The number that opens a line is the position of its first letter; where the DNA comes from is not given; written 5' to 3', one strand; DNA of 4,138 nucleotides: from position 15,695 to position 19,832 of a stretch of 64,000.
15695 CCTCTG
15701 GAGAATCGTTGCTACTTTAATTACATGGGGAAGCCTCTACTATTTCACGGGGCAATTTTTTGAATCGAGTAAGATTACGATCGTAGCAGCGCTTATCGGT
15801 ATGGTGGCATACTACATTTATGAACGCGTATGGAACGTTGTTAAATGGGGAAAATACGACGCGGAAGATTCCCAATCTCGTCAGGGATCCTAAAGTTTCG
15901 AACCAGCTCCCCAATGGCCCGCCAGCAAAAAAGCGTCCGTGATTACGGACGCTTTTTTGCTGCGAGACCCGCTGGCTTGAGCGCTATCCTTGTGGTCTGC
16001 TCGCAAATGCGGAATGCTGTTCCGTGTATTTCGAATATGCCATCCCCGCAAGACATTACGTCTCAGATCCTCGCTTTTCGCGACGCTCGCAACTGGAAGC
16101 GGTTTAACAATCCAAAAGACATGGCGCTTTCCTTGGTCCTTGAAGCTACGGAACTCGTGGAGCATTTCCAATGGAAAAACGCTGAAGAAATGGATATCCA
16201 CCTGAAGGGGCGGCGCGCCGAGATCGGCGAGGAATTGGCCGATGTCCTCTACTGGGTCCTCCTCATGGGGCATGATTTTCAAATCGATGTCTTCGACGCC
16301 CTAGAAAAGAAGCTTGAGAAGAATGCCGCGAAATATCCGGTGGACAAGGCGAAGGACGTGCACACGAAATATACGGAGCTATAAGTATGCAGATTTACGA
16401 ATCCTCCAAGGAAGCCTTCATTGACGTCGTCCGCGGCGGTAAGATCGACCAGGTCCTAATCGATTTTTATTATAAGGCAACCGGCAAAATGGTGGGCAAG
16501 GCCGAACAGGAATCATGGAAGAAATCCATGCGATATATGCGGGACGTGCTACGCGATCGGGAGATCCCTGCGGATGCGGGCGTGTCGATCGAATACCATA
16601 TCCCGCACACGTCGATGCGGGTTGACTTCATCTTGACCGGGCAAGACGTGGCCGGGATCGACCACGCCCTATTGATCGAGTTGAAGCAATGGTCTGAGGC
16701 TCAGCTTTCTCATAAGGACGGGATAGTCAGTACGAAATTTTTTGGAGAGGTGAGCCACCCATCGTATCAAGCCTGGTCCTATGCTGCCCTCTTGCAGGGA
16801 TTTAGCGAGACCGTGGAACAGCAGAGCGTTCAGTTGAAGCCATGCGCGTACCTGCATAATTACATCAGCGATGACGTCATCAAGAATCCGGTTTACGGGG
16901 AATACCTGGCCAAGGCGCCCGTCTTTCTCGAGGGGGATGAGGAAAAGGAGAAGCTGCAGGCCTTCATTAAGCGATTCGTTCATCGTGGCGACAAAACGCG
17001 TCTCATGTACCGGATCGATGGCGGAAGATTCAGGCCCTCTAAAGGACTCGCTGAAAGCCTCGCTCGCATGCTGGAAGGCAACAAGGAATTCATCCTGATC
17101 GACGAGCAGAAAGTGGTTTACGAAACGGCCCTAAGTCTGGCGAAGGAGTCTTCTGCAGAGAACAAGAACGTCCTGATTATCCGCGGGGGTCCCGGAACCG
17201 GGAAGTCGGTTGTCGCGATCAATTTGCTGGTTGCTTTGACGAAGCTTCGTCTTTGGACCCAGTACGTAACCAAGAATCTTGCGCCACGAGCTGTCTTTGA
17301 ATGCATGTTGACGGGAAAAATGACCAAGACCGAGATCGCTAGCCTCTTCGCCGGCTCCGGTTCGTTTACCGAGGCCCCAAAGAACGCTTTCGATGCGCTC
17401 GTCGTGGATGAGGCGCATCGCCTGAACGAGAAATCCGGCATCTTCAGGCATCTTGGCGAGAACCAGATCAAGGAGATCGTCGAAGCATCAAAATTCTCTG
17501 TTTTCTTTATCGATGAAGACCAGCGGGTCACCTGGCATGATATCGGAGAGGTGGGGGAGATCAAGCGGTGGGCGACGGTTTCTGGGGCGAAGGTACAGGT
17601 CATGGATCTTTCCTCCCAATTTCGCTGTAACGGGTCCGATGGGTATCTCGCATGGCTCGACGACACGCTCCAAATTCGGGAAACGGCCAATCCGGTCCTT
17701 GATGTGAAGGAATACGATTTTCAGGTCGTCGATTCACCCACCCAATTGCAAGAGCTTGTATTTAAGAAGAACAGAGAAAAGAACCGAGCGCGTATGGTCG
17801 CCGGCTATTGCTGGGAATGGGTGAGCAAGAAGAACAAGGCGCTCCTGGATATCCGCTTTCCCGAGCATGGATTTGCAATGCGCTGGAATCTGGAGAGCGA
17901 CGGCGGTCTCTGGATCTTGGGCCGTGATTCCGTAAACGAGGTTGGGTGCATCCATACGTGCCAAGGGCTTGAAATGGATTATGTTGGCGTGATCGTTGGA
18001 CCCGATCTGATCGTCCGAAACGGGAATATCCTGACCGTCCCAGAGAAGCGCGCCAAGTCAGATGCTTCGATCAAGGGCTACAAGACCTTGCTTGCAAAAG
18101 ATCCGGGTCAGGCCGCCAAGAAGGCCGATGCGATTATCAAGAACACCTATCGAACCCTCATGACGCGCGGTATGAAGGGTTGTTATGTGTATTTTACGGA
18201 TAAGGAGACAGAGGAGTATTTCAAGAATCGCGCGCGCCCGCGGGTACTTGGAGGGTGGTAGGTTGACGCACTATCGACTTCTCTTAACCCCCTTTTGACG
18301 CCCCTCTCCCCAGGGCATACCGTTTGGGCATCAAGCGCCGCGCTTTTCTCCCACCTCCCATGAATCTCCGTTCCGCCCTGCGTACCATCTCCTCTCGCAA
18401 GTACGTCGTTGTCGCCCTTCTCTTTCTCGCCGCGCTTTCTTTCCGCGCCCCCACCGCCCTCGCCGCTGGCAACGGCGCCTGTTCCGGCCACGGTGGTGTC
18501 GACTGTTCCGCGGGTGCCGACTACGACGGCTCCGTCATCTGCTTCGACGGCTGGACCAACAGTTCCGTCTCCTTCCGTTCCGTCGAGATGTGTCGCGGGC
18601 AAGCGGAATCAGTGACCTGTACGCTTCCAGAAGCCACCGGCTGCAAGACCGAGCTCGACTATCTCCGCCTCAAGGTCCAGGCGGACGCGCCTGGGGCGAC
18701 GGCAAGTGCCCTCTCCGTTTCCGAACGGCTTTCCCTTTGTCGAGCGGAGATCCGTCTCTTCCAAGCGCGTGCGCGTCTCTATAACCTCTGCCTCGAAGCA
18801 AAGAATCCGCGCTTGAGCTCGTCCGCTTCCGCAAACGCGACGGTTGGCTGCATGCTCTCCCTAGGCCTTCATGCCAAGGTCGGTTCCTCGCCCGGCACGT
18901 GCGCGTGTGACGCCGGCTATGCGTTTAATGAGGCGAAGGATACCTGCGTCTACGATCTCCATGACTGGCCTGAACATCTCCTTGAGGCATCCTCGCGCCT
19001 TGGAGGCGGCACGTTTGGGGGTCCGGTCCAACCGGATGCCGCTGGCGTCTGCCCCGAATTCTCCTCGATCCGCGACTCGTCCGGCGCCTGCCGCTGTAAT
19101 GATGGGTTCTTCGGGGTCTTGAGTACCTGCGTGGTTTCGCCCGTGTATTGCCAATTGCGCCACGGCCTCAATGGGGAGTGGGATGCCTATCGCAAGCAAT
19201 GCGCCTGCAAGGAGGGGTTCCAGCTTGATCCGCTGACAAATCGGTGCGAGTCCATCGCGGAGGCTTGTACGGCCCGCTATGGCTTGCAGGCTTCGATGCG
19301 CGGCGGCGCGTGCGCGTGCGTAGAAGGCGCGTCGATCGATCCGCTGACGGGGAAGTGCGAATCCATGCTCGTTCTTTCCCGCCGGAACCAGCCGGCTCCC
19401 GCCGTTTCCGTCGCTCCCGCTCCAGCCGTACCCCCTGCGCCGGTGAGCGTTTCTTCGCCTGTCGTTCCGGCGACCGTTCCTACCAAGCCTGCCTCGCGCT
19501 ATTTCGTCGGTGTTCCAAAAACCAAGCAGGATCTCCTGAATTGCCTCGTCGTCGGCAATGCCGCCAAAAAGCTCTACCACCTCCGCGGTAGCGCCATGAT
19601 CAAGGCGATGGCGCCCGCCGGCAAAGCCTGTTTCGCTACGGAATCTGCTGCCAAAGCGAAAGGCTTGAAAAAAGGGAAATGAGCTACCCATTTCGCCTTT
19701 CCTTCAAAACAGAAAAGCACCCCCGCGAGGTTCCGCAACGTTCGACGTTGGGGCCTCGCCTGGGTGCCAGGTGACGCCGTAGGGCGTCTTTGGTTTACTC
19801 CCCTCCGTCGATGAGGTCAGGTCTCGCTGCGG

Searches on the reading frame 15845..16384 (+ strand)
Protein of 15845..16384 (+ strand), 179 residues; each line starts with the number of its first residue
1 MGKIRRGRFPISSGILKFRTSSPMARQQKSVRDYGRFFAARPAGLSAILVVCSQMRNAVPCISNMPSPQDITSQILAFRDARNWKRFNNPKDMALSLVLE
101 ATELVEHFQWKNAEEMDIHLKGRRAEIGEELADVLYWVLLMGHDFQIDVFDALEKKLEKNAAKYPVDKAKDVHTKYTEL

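Call 24: search_protein_families(library=pfam, proteins=[window:15845-16384:+], max_evalue=0.01)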
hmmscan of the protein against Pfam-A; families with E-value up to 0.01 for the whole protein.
window:15845-16384:+ (179 aa): 3 families
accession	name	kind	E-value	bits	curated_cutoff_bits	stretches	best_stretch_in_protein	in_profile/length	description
PF12643.12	MazG-like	-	3.9e-17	62.7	27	1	96-179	2-85/85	MazG-like family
PF03819.22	MazG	-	4.1e-05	24.2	22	1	90-163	3-69/74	MazG nucleotide pyrophosphohydrolase domain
PF01503.22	PRA-PH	-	0.0041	17.9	21.3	1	120-157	46-82/86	Phosphoribosyl-ATP pyrophosphohydrolase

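Call 97: search_protein_families(library=padloc, proteins=[window:15845-16384:+], max_evalue=0.001)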
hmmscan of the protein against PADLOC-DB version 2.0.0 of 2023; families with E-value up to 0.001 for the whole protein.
window:15845-16384:+ (179 aa): 0 families

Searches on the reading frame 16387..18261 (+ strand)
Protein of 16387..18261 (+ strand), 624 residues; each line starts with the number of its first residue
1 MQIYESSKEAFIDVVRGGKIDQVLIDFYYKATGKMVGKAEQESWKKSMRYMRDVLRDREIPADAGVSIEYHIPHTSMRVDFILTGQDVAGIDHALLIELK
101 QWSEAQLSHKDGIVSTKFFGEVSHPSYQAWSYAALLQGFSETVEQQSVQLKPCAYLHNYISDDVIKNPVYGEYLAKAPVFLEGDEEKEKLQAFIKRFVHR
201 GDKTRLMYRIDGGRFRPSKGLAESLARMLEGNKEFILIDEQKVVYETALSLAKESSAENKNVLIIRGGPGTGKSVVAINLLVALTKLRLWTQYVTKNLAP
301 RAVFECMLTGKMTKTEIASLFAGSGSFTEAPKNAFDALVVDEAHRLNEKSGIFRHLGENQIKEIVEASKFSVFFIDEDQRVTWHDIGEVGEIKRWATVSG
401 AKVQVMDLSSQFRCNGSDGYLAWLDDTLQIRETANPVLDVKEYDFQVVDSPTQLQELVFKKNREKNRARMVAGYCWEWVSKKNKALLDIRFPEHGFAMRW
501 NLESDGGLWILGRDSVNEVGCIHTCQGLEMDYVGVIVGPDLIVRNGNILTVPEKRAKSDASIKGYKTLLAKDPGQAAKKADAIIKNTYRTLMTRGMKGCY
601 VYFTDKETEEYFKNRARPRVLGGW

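Call 24: search_protein_families(library=pfam, proteins=[window:16387-18261:+], max_evalue=0.01)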
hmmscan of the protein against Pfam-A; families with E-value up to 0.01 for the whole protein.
window:16387-18261:+ (624 aa): 6 families
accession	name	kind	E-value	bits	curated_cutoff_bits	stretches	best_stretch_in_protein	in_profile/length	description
PF09848.15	SLFN-g3_helicase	-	1.3e-100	337.5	24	1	260-605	1-354/354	Schlafen group 3, DNA/RNA helicase domain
PF04851.21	ResIII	-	9.8e-06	26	22.5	1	317-367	107-149/164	Type III restriction enzyme, res subunit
PF13245.12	AAA_19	-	0.00046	20.8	25.1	1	257-347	8-103/134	AAA domain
PF20720.3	nSTAND3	-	0.00068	19.8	27.2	1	257-286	14-43/155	Novel STAND NTPase 3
PF13401.12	AAA_22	-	0.00069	20.4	27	0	259-356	4-104/130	AAA domain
PF13086.12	AAA_11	-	0.0028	17.9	27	0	255-285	12-42/257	AAA domain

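Call 97: search_protein_families(library=padloc, proteins=[window:16387-18261:+], max_evalue=0.001)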
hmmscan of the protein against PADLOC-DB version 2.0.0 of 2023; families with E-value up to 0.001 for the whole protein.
window:16387-18261:+ (624 aa): 3 families
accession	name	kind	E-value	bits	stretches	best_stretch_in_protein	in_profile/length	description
PDLC05014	PDC-S41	-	3.2e-13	46.9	2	34-283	31-258/657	-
PDLC02350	AbiO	-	7.5e-09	32.9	1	232-415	174-329/468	AbiO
PDLC02372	Nhi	-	5.9e-08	29.8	1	232-415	178-331/470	-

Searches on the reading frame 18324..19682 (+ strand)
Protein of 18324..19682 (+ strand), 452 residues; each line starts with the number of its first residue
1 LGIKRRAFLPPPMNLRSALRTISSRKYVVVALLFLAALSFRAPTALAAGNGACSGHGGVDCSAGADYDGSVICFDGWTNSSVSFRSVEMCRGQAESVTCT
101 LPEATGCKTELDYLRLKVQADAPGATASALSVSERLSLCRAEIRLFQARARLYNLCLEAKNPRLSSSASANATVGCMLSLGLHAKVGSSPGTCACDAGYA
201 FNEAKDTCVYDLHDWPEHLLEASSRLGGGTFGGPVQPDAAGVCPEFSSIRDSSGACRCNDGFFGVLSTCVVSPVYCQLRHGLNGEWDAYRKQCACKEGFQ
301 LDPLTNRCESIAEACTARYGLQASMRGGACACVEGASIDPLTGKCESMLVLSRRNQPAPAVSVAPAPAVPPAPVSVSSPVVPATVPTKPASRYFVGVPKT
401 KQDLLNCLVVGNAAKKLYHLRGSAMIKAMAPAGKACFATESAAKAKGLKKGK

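Call 24: search_protein_families(library=pfam, proteins=[window:18324-19682:+], max_evalue=0.01)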
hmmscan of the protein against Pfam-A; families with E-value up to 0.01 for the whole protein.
window:18324-19682:+ (452 aa): 1 family
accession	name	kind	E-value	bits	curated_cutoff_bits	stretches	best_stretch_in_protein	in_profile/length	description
PF12662.13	cEGF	-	0.0094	16.2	26.6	0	292-309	3-20/24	Complement Clr-like EGF-like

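Call 97: search_protein_families(library=padloc, proteins=[window:18324-19682:+], max_evalue=0.001)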
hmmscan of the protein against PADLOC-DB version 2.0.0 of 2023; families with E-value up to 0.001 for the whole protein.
window:18324-19682:+ (452 aa): 0 families
